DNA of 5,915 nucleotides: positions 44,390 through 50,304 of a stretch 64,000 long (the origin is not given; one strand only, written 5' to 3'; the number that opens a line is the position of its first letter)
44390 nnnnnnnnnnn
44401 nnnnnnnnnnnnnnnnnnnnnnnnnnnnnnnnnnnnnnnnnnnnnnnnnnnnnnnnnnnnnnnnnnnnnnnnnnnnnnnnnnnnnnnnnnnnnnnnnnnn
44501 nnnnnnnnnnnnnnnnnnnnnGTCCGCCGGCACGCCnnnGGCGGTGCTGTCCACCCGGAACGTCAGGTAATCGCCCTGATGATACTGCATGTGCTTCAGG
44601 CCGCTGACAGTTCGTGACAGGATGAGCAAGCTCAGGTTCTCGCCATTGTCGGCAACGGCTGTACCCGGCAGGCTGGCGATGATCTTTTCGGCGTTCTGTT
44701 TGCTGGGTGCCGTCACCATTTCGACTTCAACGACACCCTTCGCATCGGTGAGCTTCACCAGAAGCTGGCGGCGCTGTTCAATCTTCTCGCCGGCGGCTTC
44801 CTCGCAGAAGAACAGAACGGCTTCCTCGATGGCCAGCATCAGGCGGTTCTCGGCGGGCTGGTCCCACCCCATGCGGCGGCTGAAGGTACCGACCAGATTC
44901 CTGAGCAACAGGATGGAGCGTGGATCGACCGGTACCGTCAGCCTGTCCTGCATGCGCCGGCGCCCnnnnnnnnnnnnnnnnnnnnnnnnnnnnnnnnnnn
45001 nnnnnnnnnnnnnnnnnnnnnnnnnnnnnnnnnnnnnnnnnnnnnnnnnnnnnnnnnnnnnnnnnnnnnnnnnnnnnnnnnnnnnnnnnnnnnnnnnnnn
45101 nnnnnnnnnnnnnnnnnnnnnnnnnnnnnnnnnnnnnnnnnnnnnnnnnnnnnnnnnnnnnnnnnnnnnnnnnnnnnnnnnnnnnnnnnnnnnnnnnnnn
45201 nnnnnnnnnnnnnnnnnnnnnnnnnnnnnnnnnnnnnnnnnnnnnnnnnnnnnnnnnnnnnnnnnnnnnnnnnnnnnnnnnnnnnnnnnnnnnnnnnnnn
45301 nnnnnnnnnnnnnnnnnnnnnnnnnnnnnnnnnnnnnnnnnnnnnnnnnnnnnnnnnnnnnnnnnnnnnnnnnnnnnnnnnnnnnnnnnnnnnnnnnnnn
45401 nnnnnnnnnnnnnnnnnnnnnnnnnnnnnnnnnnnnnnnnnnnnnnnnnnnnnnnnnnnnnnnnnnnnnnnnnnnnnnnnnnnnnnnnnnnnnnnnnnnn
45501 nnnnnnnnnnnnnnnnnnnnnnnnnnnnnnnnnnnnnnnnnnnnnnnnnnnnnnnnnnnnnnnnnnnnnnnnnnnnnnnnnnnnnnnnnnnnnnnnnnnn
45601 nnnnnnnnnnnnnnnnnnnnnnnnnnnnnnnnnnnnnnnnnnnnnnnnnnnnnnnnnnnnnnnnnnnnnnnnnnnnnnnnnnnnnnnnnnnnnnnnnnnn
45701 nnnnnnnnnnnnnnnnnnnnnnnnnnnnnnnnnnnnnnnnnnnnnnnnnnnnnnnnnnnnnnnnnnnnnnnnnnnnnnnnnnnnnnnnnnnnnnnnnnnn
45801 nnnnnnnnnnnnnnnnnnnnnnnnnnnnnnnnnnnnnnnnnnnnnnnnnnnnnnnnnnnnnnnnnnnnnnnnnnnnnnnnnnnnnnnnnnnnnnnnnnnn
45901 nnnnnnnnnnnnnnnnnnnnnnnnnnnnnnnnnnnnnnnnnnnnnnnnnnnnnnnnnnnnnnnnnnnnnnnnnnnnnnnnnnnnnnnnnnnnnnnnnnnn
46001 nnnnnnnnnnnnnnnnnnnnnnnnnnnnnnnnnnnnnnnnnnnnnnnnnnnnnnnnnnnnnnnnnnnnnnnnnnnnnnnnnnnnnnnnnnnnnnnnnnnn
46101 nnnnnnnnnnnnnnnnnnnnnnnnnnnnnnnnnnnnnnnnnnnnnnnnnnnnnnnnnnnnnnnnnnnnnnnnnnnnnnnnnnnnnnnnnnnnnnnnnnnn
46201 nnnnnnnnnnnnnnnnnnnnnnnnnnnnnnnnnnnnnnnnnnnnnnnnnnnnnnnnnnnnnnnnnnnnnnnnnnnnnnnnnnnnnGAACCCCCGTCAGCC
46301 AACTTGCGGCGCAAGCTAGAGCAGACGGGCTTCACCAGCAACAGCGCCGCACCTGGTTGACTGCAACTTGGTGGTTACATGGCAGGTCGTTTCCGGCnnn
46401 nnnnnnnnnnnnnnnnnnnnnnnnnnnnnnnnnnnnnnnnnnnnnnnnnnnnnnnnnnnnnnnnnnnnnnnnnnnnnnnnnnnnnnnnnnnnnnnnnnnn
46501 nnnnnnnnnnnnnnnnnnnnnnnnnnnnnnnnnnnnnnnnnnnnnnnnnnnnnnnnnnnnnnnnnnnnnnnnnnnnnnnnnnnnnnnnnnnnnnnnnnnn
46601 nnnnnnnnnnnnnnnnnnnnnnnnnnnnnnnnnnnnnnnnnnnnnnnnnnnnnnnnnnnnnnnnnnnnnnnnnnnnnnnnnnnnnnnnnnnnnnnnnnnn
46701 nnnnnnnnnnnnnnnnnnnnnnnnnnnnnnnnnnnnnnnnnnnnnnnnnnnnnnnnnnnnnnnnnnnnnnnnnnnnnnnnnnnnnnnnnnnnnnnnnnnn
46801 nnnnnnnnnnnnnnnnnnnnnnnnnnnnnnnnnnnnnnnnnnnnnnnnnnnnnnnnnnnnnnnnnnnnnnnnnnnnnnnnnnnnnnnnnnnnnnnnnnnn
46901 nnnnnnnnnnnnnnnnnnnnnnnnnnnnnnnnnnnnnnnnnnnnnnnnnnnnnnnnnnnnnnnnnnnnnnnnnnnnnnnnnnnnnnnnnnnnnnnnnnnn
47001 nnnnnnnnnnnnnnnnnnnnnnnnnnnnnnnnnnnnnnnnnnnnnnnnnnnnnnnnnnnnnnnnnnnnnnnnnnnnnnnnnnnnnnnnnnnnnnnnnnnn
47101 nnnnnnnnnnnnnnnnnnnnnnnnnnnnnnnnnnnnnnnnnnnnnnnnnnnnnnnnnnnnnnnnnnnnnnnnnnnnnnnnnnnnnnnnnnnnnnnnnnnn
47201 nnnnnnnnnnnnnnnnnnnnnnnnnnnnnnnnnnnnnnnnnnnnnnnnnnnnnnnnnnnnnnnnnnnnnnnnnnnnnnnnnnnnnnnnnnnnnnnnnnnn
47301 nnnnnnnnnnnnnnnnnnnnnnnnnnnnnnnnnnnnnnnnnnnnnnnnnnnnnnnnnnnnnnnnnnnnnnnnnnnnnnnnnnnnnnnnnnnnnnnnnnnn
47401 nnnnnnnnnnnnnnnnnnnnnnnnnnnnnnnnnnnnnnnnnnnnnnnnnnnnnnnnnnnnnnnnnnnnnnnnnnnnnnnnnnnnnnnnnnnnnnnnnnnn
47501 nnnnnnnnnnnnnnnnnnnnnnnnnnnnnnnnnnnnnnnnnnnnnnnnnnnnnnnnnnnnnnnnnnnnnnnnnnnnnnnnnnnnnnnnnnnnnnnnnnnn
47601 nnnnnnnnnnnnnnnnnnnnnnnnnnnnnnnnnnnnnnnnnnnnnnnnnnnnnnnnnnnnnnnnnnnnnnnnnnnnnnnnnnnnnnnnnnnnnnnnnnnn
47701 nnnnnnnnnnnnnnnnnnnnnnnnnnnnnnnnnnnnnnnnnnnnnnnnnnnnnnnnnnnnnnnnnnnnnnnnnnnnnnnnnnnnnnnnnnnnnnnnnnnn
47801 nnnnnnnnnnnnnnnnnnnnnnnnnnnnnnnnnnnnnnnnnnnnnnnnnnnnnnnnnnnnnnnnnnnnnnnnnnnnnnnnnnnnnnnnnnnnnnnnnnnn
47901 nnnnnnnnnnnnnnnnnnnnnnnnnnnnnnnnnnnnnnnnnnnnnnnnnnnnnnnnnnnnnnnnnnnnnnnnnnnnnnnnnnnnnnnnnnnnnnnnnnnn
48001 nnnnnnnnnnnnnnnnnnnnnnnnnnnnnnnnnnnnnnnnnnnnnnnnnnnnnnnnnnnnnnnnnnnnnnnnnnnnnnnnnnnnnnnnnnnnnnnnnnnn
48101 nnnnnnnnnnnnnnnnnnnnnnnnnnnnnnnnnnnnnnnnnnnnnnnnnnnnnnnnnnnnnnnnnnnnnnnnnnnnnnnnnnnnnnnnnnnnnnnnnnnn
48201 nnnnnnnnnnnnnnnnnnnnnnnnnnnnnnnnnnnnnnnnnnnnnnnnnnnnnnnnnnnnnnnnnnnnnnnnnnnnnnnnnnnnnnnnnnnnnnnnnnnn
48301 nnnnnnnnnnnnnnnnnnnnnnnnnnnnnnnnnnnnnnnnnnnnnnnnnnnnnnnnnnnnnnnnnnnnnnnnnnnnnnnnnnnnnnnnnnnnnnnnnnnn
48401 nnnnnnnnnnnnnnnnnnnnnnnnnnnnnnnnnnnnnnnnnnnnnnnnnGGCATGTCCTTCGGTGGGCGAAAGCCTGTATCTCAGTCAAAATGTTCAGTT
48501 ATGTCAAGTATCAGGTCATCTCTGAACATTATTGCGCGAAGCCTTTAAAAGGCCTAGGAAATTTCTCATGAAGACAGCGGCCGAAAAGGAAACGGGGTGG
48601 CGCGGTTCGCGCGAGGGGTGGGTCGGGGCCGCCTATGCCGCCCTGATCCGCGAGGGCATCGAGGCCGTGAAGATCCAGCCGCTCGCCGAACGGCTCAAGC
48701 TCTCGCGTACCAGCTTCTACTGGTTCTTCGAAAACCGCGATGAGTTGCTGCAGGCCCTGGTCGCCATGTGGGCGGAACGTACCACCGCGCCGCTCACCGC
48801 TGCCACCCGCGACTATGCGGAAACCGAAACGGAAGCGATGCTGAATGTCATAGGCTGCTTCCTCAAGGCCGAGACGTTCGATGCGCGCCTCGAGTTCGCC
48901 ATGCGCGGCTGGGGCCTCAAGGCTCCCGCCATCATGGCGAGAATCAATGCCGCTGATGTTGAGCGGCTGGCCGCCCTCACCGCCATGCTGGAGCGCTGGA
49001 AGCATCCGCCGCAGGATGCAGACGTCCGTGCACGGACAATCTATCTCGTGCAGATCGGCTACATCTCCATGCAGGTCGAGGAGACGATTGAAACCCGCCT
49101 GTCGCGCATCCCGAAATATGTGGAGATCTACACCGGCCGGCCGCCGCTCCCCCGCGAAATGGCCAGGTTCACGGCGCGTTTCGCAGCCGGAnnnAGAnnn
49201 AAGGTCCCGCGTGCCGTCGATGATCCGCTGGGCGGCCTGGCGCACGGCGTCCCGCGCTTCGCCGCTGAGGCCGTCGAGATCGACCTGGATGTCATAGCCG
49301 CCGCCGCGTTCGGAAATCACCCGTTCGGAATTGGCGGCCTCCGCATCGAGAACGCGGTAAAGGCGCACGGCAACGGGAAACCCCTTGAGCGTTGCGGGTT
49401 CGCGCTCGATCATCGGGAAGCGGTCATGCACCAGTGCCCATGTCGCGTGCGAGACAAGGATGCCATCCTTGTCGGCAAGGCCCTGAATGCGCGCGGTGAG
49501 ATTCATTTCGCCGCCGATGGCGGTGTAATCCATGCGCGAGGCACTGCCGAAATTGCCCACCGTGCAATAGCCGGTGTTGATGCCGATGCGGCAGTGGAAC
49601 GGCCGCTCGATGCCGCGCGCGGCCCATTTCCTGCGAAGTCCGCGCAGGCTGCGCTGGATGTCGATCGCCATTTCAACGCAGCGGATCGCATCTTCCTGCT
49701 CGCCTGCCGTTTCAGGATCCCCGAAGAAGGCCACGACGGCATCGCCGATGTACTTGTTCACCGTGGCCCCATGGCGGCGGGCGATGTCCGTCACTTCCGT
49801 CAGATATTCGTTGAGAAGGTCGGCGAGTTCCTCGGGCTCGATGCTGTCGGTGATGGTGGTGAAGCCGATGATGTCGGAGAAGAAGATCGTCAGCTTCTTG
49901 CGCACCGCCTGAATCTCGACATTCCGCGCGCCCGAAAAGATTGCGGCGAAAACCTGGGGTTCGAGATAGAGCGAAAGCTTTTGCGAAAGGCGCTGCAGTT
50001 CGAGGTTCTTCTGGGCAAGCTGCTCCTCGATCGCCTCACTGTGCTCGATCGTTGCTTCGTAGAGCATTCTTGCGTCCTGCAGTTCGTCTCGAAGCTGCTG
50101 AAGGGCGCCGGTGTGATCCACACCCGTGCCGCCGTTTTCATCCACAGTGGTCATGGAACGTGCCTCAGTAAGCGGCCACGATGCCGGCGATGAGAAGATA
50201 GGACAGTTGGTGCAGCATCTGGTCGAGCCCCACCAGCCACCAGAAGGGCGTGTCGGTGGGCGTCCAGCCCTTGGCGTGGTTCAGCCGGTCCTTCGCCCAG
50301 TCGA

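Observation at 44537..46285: NCS2 permease with a degenerate substrate signature fused to a degenerate RsbW-like domain: possible transceptor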

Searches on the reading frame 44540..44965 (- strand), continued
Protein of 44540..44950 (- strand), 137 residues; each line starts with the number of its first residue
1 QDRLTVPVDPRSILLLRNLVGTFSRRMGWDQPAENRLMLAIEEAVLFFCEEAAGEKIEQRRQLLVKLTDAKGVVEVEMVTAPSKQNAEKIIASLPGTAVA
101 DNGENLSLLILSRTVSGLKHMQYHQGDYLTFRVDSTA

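Call 81: search_protein_families(library=pfam, proteins=[L056:8758-9684:+, L056:9850-10290:+, L056:10287-11504:+, L056:11501-11920:+, L056:11917-13104:+, L056:12912-15290:+, L044:5664-6287:-, L118:5845-6651:+, L044:3698-5368:-], max_evalue=0.001)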
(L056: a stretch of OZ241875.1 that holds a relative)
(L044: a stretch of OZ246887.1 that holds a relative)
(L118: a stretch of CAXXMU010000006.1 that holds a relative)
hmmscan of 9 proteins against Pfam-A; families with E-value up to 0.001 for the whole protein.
L056:8758-9684:+ (308 aa): 0 families

L056:9850-10290:+ (146 aa): 1 family
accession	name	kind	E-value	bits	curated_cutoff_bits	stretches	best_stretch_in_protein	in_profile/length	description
PF00072.30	Response_reg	-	5.1e-26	91.4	30.2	1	6-120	1-110/111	Response regulator receiver domain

L056:10287-11504:+ (405 aa): 2 families
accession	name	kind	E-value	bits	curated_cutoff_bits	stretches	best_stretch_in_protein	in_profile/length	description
PF07228.17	SpoIIE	-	1.2e-54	185.6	25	1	196-398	1-189/192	Stage II sporulation protein E (SpoIIE)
PF00072.30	Response_reg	-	6.6e-24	84.7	30.2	1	8-125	1-110/111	Response regulator receiver domain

L056:11501-11920:+ (139 aa): 2 families
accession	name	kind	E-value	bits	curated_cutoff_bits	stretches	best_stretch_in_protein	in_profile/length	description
PF13581.12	HATPase_c_2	-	1.9e-25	89.8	27.4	1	14-135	6-127/127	Histidine kinase-like ATPase domain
PF02518.31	HATPase_c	-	1.8e-07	32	26.4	1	39-126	5-97/111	Histidine kinase-, DNA gyrase B-, and HSP90-like ATPase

L056:11917-13104:+ (395 aa): 3 families
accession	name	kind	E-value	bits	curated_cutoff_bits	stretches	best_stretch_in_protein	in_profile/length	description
PF13458.12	Peripla_BP_6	-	1.7e-58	199.4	31.7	1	40-381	5-342/343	Periplasmic binding protein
PF01094.35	ANF_receptor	-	1.7e-14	54.1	25.4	1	59-255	5-204/353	Receptor family ligand binding region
PF13433.12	Peripla_BP_5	-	1.5e-07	31.3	27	1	45-336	9-297/363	Periplasmic binding protein domain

L056:12912-15290:+ (792 aa): 3 families
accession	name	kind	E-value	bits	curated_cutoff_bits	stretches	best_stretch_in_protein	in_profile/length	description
PF02518.31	HATPase_c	-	4.1e-21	75.9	26.4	1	675-791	4-108/111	Histidine kinase-, DNA gyrase B-, and HSP90-like ATPase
PF00512.31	HisKA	-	3e-12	46.8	26.9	1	519-560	2-45/66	His Kinase A (phospho-acceptor) domain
PF00672.30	HAMP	-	1.1e-10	42.1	25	1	423-471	1-49/53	HAMP domain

L044:5664-6287:- (207 aa): 1 family
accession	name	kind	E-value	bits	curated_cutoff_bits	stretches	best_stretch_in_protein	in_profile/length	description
PF05719.16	GPP34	-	1e-35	124.1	29.1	1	5-204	2-200/201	Golgi phosphoprotein 3 (GPP34)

L118:5845-6651:+ (268 aa): 1 family
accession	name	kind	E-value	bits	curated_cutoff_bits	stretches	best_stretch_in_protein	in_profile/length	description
PF05719.16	GPP34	-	3e-43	148.7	29.1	2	38-152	3-114/201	Golgi phosphoprotein 3 (GPP34)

L044:3698-5368:- (556 aa): 14 families
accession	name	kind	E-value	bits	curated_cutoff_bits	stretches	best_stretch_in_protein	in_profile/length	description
PF25516.1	PTPase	-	2.8e-23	82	27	1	402-478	1-77/79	Phosphotyrosine protein phosphatase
PF19568.5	Spore_III_AA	-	2.1e-15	57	27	1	147-296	121-275/306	Sporulation stage III, protein AA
PF01424.28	R3H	-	1.6e-12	47.7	26.8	1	492-547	5-60/60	R3H domain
PF03266.21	NTPase_1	-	9.1e-06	26.1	23.9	0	171-194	2-25/168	NTPase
PF00004.35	AAA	-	1.1e-05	26.4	21.2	1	171-262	1-73/131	ATPase family associated with various cellular activities (AAA)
PF13604.12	AAA_30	-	1.1e-05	25.7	27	1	159-278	9-123/191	AAA domain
PF13401.12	AAA_22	-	2.2e-05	25.2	27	1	167-255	4-93/130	AAA domain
PF13238.12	AAA_18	-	2.8e-05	25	29.4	1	171-275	1-98/128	AAA domain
PF13191.12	AAA_16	-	3.1e-05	25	32.6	1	169-195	25-51/167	AAA ATPase domain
PF13479.12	AAA_24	-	4.1e-05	23.9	27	1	169-259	3-77/195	AAA domain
PF25199.1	nSTAND_NTPase5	-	4.4e-05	23.8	34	1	167-209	40-82/145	Novel STAND NTPase 5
PF20720.3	nSTAND3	-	0.00012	22.3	27.2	1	164-208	13-56/155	Novel STAND NTPase 3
PF07728.20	AAA_5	-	0.00035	21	22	0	171-193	2-24/139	AAA domain (dynein-related subfamily)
PF13481.12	AAA_25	-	0.00076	19.6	27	0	164-194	29-59/195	AAA domain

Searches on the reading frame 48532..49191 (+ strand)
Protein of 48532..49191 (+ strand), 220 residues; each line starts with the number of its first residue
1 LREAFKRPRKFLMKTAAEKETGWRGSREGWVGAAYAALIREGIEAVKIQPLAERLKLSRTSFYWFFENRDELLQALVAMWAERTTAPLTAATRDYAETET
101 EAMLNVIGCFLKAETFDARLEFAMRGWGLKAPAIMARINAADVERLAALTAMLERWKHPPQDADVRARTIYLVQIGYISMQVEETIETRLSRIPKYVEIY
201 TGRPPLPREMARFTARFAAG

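Call 14: search_protein_families(library=ncbifam, proteins=[window:48532-49191:+], max_evalue=0.00001)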
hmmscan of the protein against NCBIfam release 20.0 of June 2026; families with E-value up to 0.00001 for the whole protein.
window:48532-49191:+ (220 aa): 1 family
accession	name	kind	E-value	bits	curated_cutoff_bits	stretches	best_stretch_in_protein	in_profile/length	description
NF010319.1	PRK13756.1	equivalog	1.1e-06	28.7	265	1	27-86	4-64/199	tetracycline resistance transcriptional repressor TetR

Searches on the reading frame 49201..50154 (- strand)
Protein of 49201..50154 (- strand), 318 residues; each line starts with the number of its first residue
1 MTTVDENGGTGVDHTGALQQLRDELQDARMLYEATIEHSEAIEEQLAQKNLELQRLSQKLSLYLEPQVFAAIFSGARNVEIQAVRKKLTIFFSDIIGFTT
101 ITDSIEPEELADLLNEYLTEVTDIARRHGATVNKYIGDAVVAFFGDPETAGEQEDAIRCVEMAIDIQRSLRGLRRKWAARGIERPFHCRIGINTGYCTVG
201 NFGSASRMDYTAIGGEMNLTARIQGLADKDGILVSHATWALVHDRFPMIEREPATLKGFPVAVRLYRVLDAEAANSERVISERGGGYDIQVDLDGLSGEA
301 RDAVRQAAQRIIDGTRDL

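Call 14: search_protein_families(library=ncbifam, proteins=[window:49201-50154:-], max_evalue=0.00001)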
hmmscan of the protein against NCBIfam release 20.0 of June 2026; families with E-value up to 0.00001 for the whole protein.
window:49201-50154:- (318 aa): 2 families
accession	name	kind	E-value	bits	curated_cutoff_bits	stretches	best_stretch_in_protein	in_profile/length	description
TIGR03903.1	TOMM_kin_cyc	equivalog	4e-11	41.5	705.75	1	75-245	275-439/1267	TOMM system kinase/cyclase fusion protein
NF058673.1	LipAdnlyCyLipJMY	equivalog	8.1e-08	31.4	800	1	75-266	284-447/449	bifunctional lipase/adenylate cyclase LipJ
